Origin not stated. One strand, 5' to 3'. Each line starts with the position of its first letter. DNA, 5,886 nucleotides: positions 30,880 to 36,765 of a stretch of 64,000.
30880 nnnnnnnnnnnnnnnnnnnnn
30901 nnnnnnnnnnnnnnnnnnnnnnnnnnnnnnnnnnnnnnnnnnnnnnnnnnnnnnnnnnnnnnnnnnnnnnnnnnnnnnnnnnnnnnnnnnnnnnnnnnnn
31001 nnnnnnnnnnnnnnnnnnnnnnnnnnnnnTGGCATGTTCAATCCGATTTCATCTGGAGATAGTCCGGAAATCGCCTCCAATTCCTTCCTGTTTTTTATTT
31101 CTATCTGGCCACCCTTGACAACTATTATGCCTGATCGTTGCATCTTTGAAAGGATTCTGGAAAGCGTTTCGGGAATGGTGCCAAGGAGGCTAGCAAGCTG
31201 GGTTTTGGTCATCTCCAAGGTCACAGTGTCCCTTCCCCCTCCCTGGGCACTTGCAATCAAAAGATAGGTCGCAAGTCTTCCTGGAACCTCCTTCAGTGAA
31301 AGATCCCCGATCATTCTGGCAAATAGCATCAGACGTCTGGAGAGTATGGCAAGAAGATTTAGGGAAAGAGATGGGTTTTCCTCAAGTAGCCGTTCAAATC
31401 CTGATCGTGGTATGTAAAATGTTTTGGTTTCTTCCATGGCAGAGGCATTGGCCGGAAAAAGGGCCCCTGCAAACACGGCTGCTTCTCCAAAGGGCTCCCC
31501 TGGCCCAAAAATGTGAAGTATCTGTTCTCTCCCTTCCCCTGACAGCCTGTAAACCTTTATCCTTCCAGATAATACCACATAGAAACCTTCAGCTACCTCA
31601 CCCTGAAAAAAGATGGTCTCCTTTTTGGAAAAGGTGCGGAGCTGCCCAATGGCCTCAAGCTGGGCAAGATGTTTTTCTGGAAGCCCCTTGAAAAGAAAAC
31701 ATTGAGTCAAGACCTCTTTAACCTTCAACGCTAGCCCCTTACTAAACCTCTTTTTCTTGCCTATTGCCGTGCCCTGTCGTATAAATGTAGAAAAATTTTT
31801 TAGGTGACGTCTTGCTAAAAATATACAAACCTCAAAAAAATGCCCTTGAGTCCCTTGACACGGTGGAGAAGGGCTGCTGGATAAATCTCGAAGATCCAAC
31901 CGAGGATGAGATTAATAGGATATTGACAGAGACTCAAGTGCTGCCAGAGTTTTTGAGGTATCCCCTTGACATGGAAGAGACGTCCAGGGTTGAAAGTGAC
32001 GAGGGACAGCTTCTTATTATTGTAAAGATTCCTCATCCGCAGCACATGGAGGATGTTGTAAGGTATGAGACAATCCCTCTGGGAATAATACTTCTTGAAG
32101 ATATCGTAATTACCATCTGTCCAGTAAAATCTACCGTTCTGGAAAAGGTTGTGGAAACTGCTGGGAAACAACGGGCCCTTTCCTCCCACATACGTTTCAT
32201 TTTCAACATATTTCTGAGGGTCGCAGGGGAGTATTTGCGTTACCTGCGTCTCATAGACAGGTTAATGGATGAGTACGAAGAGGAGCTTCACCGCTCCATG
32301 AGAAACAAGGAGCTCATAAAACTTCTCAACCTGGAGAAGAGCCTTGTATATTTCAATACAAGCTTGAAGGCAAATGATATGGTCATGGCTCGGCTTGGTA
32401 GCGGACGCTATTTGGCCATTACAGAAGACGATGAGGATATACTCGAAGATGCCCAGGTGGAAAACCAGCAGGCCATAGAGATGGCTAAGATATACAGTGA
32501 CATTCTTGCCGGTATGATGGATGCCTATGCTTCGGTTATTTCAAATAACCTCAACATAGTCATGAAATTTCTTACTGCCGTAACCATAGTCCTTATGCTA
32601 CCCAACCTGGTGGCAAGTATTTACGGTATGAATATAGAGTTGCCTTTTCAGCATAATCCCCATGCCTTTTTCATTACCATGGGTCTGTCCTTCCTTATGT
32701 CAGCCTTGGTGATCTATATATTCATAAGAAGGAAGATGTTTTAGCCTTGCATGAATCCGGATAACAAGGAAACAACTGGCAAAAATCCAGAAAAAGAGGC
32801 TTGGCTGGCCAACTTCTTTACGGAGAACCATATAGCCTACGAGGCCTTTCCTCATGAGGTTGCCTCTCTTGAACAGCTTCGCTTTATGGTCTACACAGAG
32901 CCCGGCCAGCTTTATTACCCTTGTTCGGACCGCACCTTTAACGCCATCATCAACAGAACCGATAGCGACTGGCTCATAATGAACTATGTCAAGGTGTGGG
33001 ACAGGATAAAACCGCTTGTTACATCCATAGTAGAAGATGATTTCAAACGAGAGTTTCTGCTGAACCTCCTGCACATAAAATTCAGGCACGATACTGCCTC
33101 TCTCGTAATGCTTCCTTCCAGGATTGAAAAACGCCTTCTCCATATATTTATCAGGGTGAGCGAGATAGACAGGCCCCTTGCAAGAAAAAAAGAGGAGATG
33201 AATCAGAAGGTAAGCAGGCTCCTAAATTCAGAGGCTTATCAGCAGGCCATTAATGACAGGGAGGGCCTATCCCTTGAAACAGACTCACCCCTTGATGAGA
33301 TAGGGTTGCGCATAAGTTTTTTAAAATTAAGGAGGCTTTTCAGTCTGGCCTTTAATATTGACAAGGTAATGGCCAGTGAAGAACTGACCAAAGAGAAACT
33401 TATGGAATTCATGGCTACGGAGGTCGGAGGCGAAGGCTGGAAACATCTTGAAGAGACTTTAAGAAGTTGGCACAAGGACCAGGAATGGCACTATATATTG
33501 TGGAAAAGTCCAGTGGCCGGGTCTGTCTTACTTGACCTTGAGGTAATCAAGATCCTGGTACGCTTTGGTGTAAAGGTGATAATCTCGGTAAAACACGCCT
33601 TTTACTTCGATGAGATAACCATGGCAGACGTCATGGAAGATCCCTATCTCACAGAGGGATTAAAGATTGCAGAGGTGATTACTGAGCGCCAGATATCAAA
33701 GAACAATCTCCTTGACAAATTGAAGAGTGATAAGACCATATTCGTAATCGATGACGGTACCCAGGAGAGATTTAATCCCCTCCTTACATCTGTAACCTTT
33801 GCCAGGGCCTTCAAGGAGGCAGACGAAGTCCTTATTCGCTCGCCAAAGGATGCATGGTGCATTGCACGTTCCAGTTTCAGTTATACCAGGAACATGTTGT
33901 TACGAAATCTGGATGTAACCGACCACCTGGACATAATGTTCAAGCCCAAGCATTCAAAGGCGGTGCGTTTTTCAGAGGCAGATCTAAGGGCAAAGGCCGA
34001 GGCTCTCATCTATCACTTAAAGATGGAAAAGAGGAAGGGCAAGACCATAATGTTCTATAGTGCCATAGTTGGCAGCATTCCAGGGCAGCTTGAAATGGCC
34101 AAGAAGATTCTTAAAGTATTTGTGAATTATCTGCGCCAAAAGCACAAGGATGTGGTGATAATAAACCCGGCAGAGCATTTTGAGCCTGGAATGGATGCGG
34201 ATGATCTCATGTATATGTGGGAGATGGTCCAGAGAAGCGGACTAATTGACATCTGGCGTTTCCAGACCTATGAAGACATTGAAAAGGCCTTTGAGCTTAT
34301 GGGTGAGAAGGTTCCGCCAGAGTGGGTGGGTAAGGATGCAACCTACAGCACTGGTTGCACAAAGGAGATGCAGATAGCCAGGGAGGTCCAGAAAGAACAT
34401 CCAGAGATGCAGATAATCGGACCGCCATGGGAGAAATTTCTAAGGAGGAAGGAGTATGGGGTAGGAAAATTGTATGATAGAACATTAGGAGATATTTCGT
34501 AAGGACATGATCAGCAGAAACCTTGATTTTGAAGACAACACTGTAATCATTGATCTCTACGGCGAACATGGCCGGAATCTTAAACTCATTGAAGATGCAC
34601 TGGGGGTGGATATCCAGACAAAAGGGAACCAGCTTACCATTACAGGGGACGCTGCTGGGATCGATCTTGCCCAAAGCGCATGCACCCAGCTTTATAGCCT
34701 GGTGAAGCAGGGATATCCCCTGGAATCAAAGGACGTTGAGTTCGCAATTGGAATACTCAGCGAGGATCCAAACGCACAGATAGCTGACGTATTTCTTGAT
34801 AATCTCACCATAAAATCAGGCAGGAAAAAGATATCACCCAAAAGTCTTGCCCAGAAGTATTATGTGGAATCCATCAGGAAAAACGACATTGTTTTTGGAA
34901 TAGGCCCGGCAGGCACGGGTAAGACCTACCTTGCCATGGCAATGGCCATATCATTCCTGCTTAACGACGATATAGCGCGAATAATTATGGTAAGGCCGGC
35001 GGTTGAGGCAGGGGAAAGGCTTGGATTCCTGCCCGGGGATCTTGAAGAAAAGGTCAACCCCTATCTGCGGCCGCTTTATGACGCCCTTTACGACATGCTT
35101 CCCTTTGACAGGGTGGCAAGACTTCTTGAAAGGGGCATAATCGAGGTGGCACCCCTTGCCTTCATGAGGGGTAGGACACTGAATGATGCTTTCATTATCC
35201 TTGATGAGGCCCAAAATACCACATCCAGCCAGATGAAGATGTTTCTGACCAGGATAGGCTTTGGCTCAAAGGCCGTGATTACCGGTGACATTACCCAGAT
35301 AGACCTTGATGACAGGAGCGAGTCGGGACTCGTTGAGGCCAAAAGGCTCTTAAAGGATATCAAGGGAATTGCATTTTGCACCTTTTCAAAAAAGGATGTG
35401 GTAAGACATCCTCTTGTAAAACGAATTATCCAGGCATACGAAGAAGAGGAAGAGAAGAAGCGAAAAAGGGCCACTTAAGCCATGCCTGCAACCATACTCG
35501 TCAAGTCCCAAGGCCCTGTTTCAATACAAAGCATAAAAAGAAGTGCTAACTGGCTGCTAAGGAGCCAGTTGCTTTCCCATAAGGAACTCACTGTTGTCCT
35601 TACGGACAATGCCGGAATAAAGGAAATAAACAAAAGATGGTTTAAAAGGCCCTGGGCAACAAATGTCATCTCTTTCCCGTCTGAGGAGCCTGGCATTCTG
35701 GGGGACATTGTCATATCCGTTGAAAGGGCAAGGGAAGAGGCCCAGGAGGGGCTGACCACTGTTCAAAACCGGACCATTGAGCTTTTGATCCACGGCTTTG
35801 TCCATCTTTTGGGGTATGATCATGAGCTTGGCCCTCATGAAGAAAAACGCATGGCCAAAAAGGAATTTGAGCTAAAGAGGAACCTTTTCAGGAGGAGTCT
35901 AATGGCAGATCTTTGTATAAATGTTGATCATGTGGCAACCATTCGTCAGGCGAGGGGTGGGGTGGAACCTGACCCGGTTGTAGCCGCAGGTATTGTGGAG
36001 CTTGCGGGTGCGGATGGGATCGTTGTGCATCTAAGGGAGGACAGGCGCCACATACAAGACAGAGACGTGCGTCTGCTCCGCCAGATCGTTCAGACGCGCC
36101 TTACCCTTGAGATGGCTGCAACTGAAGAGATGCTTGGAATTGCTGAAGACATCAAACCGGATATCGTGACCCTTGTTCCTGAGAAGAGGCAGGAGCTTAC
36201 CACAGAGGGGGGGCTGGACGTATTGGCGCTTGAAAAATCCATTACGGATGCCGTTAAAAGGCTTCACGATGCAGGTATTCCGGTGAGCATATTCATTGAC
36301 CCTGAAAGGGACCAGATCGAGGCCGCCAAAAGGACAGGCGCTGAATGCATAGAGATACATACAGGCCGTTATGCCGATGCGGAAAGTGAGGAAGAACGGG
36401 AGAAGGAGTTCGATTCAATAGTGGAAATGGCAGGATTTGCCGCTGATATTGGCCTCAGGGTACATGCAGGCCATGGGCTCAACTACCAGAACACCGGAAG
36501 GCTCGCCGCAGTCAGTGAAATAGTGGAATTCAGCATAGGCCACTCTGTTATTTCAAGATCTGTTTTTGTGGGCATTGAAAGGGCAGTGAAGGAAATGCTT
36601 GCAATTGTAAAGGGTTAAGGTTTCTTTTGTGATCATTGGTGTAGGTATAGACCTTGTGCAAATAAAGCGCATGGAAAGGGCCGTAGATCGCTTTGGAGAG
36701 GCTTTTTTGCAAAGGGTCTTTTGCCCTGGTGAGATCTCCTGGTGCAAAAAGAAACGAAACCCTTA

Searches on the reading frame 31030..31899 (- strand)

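Call 52: search_protein_families(library=pfam, proteins=[window:31030-31899:-], max_evalue=0.00001)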
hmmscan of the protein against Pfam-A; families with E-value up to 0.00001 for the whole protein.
window:31030-31899:- (290 aa): 2 families
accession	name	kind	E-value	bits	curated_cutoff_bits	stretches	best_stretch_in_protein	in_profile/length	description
PF00027.35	cNMP_binding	-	1.4e-25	89.5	27.5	1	88-175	2-89/89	Cyclic nucleotide-binding domain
PF13545.12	HTH_Crp_2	-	1.7e-19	70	27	1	207-277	1-70/70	Crp-like helix-turn-helix domain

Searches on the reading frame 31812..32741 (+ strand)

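Call 52: search_protein_families(library=pfam, proteins=[window:31812-32741:+], max_evalue=0.00001)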
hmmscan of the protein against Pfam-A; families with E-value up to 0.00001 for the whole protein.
window:31812-32741:+ (310 aa): 1 family
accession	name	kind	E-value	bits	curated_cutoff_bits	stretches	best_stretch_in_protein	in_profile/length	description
PF01544.23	CorA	-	1.5e-55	189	27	1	20-306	3-292/292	CorA-like Mg2+ transporter protein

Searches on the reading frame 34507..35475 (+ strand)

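Call 52: search_protein_families(library=pfam, proteins=[window:34507-35475:+], max_evalue=0.00001)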
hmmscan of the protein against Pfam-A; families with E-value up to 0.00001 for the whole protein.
window:34507-35475:+ (323 aa): 2 families
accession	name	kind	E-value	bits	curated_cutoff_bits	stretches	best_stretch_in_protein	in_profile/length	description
PF02562.22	PhoH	-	5.3e-98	327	27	1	108-312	1-205/205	PhoH-like protein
PF13245.12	AAA_19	-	1.8e-06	28.6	25.1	1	117-265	2-129/134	AAA domain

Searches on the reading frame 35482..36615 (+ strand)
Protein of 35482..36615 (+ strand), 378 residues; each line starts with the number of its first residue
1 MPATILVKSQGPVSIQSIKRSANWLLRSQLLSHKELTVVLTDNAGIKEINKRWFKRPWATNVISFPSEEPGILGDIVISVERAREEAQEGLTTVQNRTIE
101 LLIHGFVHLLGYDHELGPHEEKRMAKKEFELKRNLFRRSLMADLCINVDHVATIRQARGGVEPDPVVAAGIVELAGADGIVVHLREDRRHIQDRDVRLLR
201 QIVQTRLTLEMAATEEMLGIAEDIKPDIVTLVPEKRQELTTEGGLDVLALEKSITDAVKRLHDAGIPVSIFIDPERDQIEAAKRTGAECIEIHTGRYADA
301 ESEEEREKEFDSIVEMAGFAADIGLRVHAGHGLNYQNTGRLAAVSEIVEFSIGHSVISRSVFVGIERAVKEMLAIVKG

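Call 52: search_protein_families(library=pfam, proteins=[window:35482-36615:+], max_evalue=0.00001)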
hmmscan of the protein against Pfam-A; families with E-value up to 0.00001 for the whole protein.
window:35482-36615:+ (378 aa): 2 families
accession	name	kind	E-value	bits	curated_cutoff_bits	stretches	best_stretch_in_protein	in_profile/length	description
PF03740.19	PdxJ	-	1.1e-98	329.5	24.5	1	144-375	2-233/234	Pyridoxal phosphate biosynthesis protein PdxJ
PF02130.23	YbeY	-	2.1e-29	102.5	25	1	23-131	16-125/129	Endoribonuclease YbeY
